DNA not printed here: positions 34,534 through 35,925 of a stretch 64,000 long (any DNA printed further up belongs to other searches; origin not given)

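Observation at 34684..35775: Novel architecture: N-myristoylation signal + F-box + Rab-like GTPase with non-canonical G3/G4 motifs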

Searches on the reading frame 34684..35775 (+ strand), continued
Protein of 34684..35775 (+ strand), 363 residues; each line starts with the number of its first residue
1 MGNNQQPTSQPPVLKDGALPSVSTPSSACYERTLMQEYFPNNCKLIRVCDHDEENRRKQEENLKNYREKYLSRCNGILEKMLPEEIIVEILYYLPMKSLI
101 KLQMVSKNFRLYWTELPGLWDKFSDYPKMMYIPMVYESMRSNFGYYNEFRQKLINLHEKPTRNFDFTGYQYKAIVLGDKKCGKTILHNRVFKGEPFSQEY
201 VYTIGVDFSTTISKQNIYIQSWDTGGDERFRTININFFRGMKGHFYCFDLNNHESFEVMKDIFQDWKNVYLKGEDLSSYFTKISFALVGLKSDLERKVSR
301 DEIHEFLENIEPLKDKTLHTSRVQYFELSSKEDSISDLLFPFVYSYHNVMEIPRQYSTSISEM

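Call 23: search_protein_families(library=pfam, proteins=[P0005, P0008, P0010, P0014, P0023, P0021, P0027, P0033, P0034, P0035], max_evalue=0.001)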
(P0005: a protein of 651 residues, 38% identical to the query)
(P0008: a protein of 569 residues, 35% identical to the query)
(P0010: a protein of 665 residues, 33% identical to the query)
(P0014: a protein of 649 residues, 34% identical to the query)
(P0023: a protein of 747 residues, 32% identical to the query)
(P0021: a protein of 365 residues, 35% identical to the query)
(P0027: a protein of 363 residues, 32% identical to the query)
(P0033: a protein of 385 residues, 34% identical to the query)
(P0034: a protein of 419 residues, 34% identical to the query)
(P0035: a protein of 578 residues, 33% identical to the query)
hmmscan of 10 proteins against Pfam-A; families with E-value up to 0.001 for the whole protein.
P0005 (651 aa): 15 families
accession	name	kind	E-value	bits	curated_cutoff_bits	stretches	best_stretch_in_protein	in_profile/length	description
PF00071.28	Ras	-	3.6e-180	592.8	21.6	3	460-619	1-160/162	Ras family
PF08477.19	Roc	-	5.7e-101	333.5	27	3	250-364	1-119/119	Ras of Complex, Roc, domain of DAPkinase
PF00025.27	Arf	-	1.4e-48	165.1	22.3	3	459-617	15-172/174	ADP-ribosylation factor family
PF01926.29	MMR_HSR1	-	2.9e-19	69.7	21.9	2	250-358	1-109/113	50S ribosome-binding GTPase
PF00009.33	GTP_EFTU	-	7.8e-18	65.2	26.5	2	289-407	61-184/188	Elongation factor Tu GTP binding domain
PF04670.18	Gtr1_RagA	-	3.2e-15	56.6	22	2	38-161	1-131/232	Gtr1/RagA G protein conserved region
PF02421.24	FeoB_N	-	2e-13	50.6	27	1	250-401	2-152/156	Ferrous iron transport protein B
PF03193.22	RsgA_GTPase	-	1.1e-10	42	30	0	198-304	60-165/174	RsgA GTPase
PF03029.23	ATP_bind_1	-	9.8e-09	35.8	27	0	272-413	61-207/240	Conserved hypothetical ATP binding protein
PF09439.16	SRPRB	-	2e-08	34.3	25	0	39-107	6-68/178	Signal recognition particle receptor beta subunit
PF16897.10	MMR_HSR1_Xtn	-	1.6e-05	25.3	35.2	0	518-610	18-95/106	C-terminal region of MMR_HSR1 domain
PF05621.17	TniB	-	7.5e-05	22.7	22.4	0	243-271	31-58/189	Bacterial TniB protein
PF10662.15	PduV-EutP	-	0.00011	22.4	21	0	38-79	3-42/143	Ethanolamine utilisation - propanediol utilisation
PF13173.12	AAA_14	-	0.00015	22.2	27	0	40-71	6-28/129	AAA domain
PF13401.12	AAA_22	-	0.00019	22.2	27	0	40-81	9-33/130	AAA domain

P0008 (569 aa): 21 families
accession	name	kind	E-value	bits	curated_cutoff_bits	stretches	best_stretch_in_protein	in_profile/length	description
PF00071.28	Ras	-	4.6e-157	517.7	21.6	3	12-171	1-160/162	Ras family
PF08477.19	Roc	-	6.4e-100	330.1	27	3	423-537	1-119/119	Ras of Complex, Roc, domain of DAPkinase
PF00025.27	Arf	-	8.2e-49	165.9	22.3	3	10-170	14-173/174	ADP-ribosylation factor family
PF01926.29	MMR_HSR1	-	1.5e-24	86.7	21.9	3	424-535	2-113/113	50S ribosome-binding GTPase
PF04670.18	Gtr1_RagA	-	8.1e-21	74.9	22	1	218-337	1-125/232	Gtr1/RagA G protein conserved region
PF00009.33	GTP_EFTU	-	7.4e-16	58.7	26.5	1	455-544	54-139/188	Elongation factor Tu GTP binding domain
PF03193.22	RsgA_GTPase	-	1.5e-13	51.4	30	0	219-239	109-129/174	RsgA GTPase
PF09439.16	SRPRB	-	1.7e-11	44.3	25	1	10-132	3-126/178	Signal recognition particle receptor beta subunit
PF03029.23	ATP_bind_1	-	1.2e-07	32.3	27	0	447-545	63-172/240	Conserved hypothetical ATP binding protein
PF13191.12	AAA_16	-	1.3e-06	29.4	32.6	0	219-329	27-104/167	AAA ATPase domain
PF05621.17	TniB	-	4.8e-06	26.6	22.4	0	423-448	37-62/189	Bacterial TniB protein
PF13479.12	AAA_24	-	9.9e-06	26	27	0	217-266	3-45/195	AAA domain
PF13555.12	AAA_29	-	2.7e-05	24.3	27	0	12-27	24-39/61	P-loop containing region of AAA domain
PF00493.29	MCM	-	3.4e-05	23.5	23.3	0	410-442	45-78/224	MCM P-loop domain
PF13401.12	AAA_22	-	5.6e-05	23.9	27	0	12-36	7-31/130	AAA domain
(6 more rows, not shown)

P0010 (665 aa): 26 families (the best 25 are shown)
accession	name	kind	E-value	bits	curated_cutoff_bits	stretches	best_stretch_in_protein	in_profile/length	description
PF00071.28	Ras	-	3.8e-197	648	21.6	4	169-331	1-161/162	Ras family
PF08477.19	Roc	-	1.3e-109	361.4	27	4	169-285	1-119/119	Ras of Complex, Roc, domain of DAPkinase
PF00025.27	Arf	-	4e-52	176.6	22.3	4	10-135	13-135/174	ADP-ribosylation factor family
PF01926.29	MMR_HSR1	-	1.6e-21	77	21.9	3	345-446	2-104/113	50S ribosome-binding GTPase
PF00009.33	GTP_EFTU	-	1.3e-16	61.2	26.5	1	200-329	51-185/188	Elongation factor Tu GTP binding domain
PF03193.22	RsgA_GTPase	-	4e-15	56.5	30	1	86-190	26-129/174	RsgA GTPase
PF04670.18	Gtr1_RagA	-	9.2e-15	55.1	22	1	169-286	1-123/232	Gtr1/RagA G protein conserved region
PF13191.12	AAA_16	-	7.1e-10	40.1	32.6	0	14-41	27-51/167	AAA ATPase domain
PF13479.12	AAA_24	-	1.3e-08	35.4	27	0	12-60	3-43/195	AAA domain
PF13555.12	AAA_29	-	1e-07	32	27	0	13-28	24-39/61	P-loop containing region of AAA domain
PF13401.12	AAA_22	-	6.3e-07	30.2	27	0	14-50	8-44/130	AAA domain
PF02421.24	FeoB_N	-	9.1e-07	29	27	0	344-366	2-24/156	Ferrous iron transport protein B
PF00005.33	ABC_tran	-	1.4e-06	29.4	25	0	13-34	13-34/137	ABC transporter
PF07728.20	AAA_5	-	2.6e-06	27.9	22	0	170-191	2-23/139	AAA domain (dynein-related subfamily)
PF00493.29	MCM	-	3.1e-06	26.9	23.3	0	11-33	57-79/224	MCM P-loop domain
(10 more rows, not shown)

P0014 (649 aa): 21 families
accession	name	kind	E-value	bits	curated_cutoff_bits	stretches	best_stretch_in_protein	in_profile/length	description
PF00071.28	Ras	-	9e-144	474.5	21.6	3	46-206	1-161/162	Ras family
PF08477.19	Roc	-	8.1e-94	310.4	27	3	46-160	1-119/119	Ras of Complex, Roc, domain of DAPkinase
PF00025.27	Arf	-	7.5e-50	169.2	22.3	3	45-204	15-173/174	ADP-ribosylation factor family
PF01926.29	MMR_HSR1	-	2.4e-23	82.9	21.9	2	471-582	2-113/113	50S ribosome-binding GTPase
PF00009.33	GTP_EFTU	-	2.1e-19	70.3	26.5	2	85-203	61-184/188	Elongation factor Tu GTP binding domain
PF03193.22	RsgA_GTPase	-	1.4e-12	48.2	30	0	471-490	109-128/174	RsgA GTPase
PF04670.18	Gtr1_RagA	-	2.5e-12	47.2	22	1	256-374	1-126/232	Gtr1/RagA G protein conserved region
PF09439.16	SRPRB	-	9e-10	38.6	25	1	256-370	5-120/178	Signal recognition particle receptor beta subunit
PF13401.12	AAA_22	-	1.3e-08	35.7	27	0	471-492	8-29/130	AAA domain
PF13479.12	AAA_24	-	2.3e-06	28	27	0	470-494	4-28/195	AAA domain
PF13555.12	AAA_29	-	4.7e-06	26.7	27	0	471-485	25-39/61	P-loop containing region of AAA domain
PF02421.24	FeoB_N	-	6.1e-06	26.3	27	0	256-400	2-146/156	Ferrous iron transport protein B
PF00735.24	Septin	-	1.4e-05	24.9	26.2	0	252-282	2-32/280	Septin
PF00493.29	MCM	-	1.6e-05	24.6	23.3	0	228-295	30-98/224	MCM P-loop domain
PF00350.29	Dynamin_N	-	2.5e-05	24.8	27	0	257-280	1-24/168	Dynamin family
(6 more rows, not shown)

P0023 (747 aa): 9 families
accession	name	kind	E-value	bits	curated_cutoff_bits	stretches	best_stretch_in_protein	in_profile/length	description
PF00071.28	Ras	-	1.7e-119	395.6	21.6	3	583-743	1-161/162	Ras family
PF08477.19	Roc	-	9.3e-69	229.6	27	3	211-325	1-119/119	Ras of Complex, Roc, domain of DAPkinase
PF00025.27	Arf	-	2.7e-42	144.6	22.3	3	206-336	11-136/174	ADP-ribosylation factor family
PF01926.29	MMR_HSR1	-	1.5e-17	64.2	21.9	2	211-323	1-113/113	50S ribosome-binding GTPase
PF00009.33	GTP_EFTU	-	1.2e-14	54.8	26.5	1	613-740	52-184/188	Elongation factor Tu GTP binding domain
PF03193.22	RsgA_GTPase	-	3.2e-09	37.3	30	0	655-741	24-107/174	RsgA GTPase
PF13401.12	AAA_22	-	6.8e-07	30.1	27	0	584-699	8-127/130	AAA domain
PF10662.15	PduV-EutP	-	2.7e-05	24.4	21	0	583-738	3-141/143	Ethanolamine utilisation - propanediol utilisation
PF02421.24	FeoB_N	-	2.8e-05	24.2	27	0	211-361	2-152/156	Ferrous iron transport protein B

P0021 (365 aa): 9 families
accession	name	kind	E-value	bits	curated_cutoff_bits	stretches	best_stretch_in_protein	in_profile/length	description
PF00071.28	Ras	-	1.5e-89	298.1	21.6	2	227-365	1-139/162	Ras family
PF08477.19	Roc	-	4.1e-52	175.9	27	2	227-341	1-119/119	Ras of Complex, Roc, domain of DAPkinase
PF00025.27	Arf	-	4.1e-23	82.2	22.3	2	11-135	12-132/174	ADP-ribosylation factor family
PF01926.29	MMR_HSR1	-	1.9e-11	44.5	21.9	1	228-334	2-109/113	50S ribosome-binding GTPase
PF09439.16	SRPRB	-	1.7e-06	28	25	0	13-124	3-114/178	Signal recognition particle receptor beta subunit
PF07931.18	CPT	-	2.3e-06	28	22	1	228-352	4-128/172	Chloramphenicol phosphotransferase-like protein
PF12775.13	AAA_7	-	0.00014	21.9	25.8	0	11-62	31-81/181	P-loop containing dynein motor region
PF04670.18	Gtr1_RagA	-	0.00034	20.6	22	0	227-288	1-62/232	Gtr1/RagA G protein conserved region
PF02421.24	FeoB_N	-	0.00043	20.3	27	0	15-35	2-22/156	Ferrous iron transport protein B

P0027 (363 aa): 10 families
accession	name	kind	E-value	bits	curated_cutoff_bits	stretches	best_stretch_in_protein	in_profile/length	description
PF00071.28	Ras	-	4.6e-101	335.6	21.6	2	195-354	1-160/162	Ras family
PF08477.19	Roc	-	1.4e-61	206.5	27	2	195-309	1-119/119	Ras of Complex, Roc, domain of DAPkinase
PF00025.27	Arf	-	2.4e-35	122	22.3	2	194-351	15-171/174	ADP-ribosylation factor family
PF04670.18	Gtr1_RagA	-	2.2e-09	37.5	22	0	9-95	1-95/232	Gtr1/RagA G protein conserved region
PF01926.29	MMR_HSR1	-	1.8e-08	34.9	21.9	1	196-307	2-113/113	50S ribosome-binding GTPase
PF12775.13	AAA_7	-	3.2e-06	27.3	25.8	0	9-46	35-71/181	P-loop containing dynein motor region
PF03193.22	RsgA_GTPase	-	3.4e-06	27.4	30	0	10-26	109-125/174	RsgA GTPase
PF00009.33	GTP_EFTU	-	1.2e-05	25.4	26.5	0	228-348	55-179/188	Elongation factor Tu GTP binding domain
PF13555.12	AAA_29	-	2.5e-05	24.4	27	0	196-212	25-41/61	P-loop containing region of AAA domain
PF05621.17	TniB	-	0.00028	20.8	22.4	0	195-217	37-59/189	Bacterial TniB protein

P0033 (385 aa): 5 families
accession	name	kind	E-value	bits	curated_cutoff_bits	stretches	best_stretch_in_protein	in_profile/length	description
PF00071.28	Ras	-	7.1e-75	250.5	21.6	2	9-167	1-159/162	Ras family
PF08477.19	Roc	-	1.6e-45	154.6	27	2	233-347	1-117/119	Ras of Complex, Roc, domain of DAPkinase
PF00025.27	Arf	-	2.3e-17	63.4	22.3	2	227-359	10-136/174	ADP-ribosylation factor family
PF04670.18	Gtr1_RagA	-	5.4e-06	26.4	22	0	233-293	1-61/232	Gtr1/RagA G protein conserved region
PF09439.16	SRPRB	-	1.2e-05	25.2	25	0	233-315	5-84/178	Signal recognition particle receptor beta subunit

P0034 (419 aa): 5 families
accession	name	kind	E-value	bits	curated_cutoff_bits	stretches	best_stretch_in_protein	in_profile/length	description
PF00071.28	Ras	-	4.5e-79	264.1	21.6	2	215-371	1-158/162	Ras family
PF08477.19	Roc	-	1.4e-51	174.1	27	2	11-123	1-117/119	Ras of Complex, Roc, domain of DAPkinase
PF00025.27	Arf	-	1e-13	51.6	22.3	2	6-135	11-135/174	ADP-ribosylation factor family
PF04670.18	Gtr1_RagA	-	1.6e-09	38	22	1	215-281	1-67/232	Gtr1/RagA G protein conserved region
PF01926.29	MMR_HSR1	-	5.9e-05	23.6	21.9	0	13-122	3-112/113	50S ribosome-binding GTPase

P0035 (578 aa): 8 families
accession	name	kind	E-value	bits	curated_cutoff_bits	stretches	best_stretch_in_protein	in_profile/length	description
PF00071.28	Ras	-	3.3e-99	329.6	21.6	2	202-360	1-159/162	Ras family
PF08477.19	Roc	-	4.7e-61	204.7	27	2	202-316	1-119/119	Ras of Complex, Roc, domain of DAPkinase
PF00025.27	Arf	-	1.1e-31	110.1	22.3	2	190-320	4-130/174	ADP-ribosylation factor family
PF01926.29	MMR_HSR1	-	1.1e-09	38.8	21.9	1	202-314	1-113/113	50S ribosome-binding GTPase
PF00009.33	GTP_EFTU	-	1.3e-09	38.4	26.5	1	234-357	54-182/188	Elongation factor Tu GTP binding domain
PF04670.18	Gtr1_RagA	-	8.8e-07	29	22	0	202-265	1-64/232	Gtr1/RagA G protein conserved region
PF12775.13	AAA_7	-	0.00048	20.1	25.8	0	197-239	30-71/181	P-loop containing dynein motor region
PF03193.22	RsgA_GTPase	-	0.00074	19.8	30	0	284-358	35-105/174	RsgA GTPase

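Call 25: find_homologous_proteins(query=A1, max_evalue=1e-15)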
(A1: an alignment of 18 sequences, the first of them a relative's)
Query A1 (18 sequences) (363 aa, profile of the alignment): 4 proteins with E <= 1e-15 among 3320 candidates.
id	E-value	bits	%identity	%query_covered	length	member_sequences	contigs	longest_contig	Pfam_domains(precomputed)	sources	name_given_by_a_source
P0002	1.3e-116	408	39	94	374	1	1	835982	PF00646.39,PF08477.20,PF12937.13,PF00071.29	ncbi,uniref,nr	ncbi:hypothetical protein C9374_009435 [Naegleria lovaniensis]|uniref:F-box domain-containing protei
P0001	9.8e-110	385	100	100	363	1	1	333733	PF00646.39,PF00025.28,PF08477.20,PF00071.29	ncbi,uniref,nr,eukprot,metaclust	ncbi:rab family small GTPase [Naegleria gruberi]|uniref:Rab family small GTPase n=1 Tax=Naegleria gr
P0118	2.7e-75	272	30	71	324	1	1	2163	PF00646.39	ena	-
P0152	6.1e-68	248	31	74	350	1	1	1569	PF00646.39,PF00071.29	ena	-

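Call 26: list_cluster_members(proteins=[P0004, P0007, P0009, P0011, P0015, P0018, P0020, P0022, P0024, P0028])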
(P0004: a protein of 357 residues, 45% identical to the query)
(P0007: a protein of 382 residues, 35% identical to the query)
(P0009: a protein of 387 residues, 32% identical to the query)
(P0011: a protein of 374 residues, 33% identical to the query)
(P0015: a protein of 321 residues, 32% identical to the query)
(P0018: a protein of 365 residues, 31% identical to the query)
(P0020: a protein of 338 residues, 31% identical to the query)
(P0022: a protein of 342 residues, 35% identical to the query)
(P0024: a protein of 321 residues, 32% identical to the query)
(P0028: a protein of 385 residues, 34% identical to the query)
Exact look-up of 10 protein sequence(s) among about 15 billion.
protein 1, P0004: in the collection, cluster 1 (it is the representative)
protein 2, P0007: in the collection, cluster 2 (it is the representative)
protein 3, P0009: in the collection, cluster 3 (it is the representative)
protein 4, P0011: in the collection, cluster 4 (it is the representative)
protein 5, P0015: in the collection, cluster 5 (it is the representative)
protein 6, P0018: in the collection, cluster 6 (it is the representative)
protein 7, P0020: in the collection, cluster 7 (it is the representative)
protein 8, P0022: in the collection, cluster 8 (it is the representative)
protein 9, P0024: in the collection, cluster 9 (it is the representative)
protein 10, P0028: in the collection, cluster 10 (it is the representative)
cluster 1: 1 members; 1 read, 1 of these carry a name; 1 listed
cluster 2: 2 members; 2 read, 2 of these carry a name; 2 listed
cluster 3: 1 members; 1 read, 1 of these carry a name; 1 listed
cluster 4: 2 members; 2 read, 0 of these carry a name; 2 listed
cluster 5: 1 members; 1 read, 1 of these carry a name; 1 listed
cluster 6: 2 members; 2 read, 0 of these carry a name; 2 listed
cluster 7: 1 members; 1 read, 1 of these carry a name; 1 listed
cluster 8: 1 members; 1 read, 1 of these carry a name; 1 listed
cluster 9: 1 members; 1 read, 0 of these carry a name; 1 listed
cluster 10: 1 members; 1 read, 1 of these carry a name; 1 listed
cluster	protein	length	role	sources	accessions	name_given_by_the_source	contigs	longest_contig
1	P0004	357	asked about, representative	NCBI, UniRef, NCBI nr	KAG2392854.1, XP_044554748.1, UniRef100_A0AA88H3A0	hypothetical protein C9374_009431 [Naegleria lovaniensis] | F-box domain-containing protein n=1 Tax=Naegleria lovaniensis TaxID=51637 ... | uncharacterized protein C9374_009431 [Naegleria lovaniensis]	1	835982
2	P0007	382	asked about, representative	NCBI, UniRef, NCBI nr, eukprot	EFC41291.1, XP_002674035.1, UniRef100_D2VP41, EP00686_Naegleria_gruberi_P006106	rab family member [Naegleria gruberi] | Rab family member n=1 Tax=Naegleria gruberi TaxID=5762 RepID=D2VP41_NAEGR | XP_002674035.1 rab family member [Naegleria gruberi strain NEG-M]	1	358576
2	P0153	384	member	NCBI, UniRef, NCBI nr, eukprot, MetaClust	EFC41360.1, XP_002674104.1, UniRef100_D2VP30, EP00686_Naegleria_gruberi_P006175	rab family small GTPase [Naegleria gruberi] | Rab family small GTPase n=1 Tax=Naegleria gruberi TaxID=5762 RepID=D2VP30_NAEGR | XP_002674104.1 rab family small GTPase [Naegleria gruberi strain NEG-M]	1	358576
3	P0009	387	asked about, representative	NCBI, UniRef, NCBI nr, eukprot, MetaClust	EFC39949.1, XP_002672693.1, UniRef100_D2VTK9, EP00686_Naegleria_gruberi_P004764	rab family GTPase [Naegleria gruberi] | Rab family GTPase n=1 Tax=Naegleria gruberi TaxID=5762 RepID=D2VTK9_NAEGR | XP_002672693.1 rab family GTPase [Naegleria gruberi strain NEG-M]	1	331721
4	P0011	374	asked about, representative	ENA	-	-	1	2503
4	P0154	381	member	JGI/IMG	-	-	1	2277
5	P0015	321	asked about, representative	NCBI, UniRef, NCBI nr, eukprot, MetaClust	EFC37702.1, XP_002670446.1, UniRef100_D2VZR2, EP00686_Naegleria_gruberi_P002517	rab family small GTPase [Naegleria gruberi] | Rab family small GTPase n=1 Tax=Naegleria gruberi TaxID=5762 RepID=D2VZR2_NAEGR | XP_002670446.1 rab family small GTPase [Naegleria gruberi strain NEG-M]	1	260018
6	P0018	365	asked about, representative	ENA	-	-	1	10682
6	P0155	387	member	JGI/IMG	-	-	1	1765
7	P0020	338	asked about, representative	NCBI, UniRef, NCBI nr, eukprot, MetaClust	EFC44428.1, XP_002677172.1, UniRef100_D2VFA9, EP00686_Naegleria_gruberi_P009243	rab family member [Naegleria gruberi] | Rab family member n=1 Tax=Naegleria gruberi TaxID=5762 RepID=D2VFA9_NAEGR | XP_002677172.1 rab family member [Naegleria gruberi strain NEG-M]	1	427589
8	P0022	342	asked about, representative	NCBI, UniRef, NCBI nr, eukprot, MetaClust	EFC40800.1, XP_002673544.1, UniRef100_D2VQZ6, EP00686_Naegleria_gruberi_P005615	F-box-containing protein [Naegleria gruberi] | F-box-containing protein n=1 Tax=Naegleria gruberi TaxID=5762 RepID=D2VQZ6_NAEGR | XP_002673544.1 F-box-containing protein [Naegleria gruberi strain NEG-M]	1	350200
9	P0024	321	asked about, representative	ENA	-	-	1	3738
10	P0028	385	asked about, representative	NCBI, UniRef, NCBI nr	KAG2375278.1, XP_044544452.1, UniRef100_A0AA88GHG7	hypothetical protein C9374_009901 [Naegleria lovaniensis] | F-box domain-containing protein n=1 Tax=Naegleria lovaniensis TaxID=51637 ... | uncharacterized protein C9374_009901 [Naegleria lovaniensis]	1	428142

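Call 28: list_cluster_members(proteins=[P0045, P0118, P0017, P0042, P0057, P0124, P0019, P0038, P0006, P0012])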
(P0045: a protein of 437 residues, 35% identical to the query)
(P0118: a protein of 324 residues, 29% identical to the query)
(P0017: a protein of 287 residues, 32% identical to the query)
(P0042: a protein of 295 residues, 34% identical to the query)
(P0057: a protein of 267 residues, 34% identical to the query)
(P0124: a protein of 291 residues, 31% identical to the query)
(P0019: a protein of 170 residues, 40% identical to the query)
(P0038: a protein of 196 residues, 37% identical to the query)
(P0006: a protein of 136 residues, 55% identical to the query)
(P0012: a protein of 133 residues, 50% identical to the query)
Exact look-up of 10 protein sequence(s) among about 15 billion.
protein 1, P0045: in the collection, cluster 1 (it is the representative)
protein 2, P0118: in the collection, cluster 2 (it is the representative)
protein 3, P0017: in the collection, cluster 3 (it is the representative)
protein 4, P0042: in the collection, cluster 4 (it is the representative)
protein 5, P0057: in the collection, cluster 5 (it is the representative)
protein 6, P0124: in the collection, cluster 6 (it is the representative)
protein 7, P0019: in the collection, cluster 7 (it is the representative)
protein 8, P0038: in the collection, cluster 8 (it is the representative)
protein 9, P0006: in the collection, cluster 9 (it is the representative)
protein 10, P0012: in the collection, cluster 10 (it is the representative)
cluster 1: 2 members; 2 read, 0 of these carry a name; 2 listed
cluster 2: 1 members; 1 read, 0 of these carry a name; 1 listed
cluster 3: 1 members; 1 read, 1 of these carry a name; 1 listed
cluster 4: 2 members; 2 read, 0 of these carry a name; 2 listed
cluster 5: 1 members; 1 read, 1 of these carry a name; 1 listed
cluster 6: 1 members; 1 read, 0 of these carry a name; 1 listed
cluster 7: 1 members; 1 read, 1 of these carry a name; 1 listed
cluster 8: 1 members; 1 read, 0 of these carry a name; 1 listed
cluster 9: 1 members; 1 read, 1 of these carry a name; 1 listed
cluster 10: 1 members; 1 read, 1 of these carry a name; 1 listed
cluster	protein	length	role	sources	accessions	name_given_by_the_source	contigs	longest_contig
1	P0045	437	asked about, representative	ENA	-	-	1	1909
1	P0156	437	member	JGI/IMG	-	-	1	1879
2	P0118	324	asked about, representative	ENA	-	-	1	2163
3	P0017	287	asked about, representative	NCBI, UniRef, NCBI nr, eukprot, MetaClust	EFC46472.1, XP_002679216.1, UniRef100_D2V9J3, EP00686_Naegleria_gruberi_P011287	predicted protein [Naegleria gruberi] | Predicted protein n=1 Tax=Naegleria gruberi TaxID=5762 RepID=D2V9J3_NAEGR | uncharacterized protein NAEGRDRAFT_65463 [Naegleria gruberi]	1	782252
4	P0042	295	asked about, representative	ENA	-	-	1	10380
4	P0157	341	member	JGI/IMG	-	-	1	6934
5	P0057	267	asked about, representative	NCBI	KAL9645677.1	hypothetical protein ABK040_003410 [Willaertia magna]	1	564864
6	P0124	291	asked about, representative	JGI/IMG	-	-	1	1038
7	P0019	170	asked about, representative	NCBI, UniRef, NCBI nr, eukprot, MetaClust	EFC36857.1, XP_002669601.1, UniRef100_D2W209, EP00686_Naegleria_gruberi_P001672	rab family small GTPase [Naegleria gruberi] | Rab family small GTPase n=1 Tax=Naegleria gruberi TaxID=5762 RepID=D2W209_NAEGR | XP_002669601.1 rab family small GTPase [Naegleria gruberi strain NEG-M]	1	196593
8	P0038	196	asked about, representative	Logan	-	-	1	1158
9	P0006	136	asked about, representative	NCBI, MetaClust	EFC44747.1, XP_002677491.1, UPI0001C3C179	rab family small GTPase, partial [Naegleria gruberi] | status=active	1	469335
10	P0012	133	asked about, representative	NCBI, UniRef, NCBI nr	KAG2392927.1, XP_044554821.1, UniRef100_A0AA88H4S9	hypothetical protein C9374_009504 [Naegleria lovaniensis] | Uncharacterized protein n=1 Tax=Naegleria lovaniensis TaxID=51637 RepID=A0AA88H4S9_NAELO | uncharacterized protein C9374_009504 [Naegleria lovaniensis]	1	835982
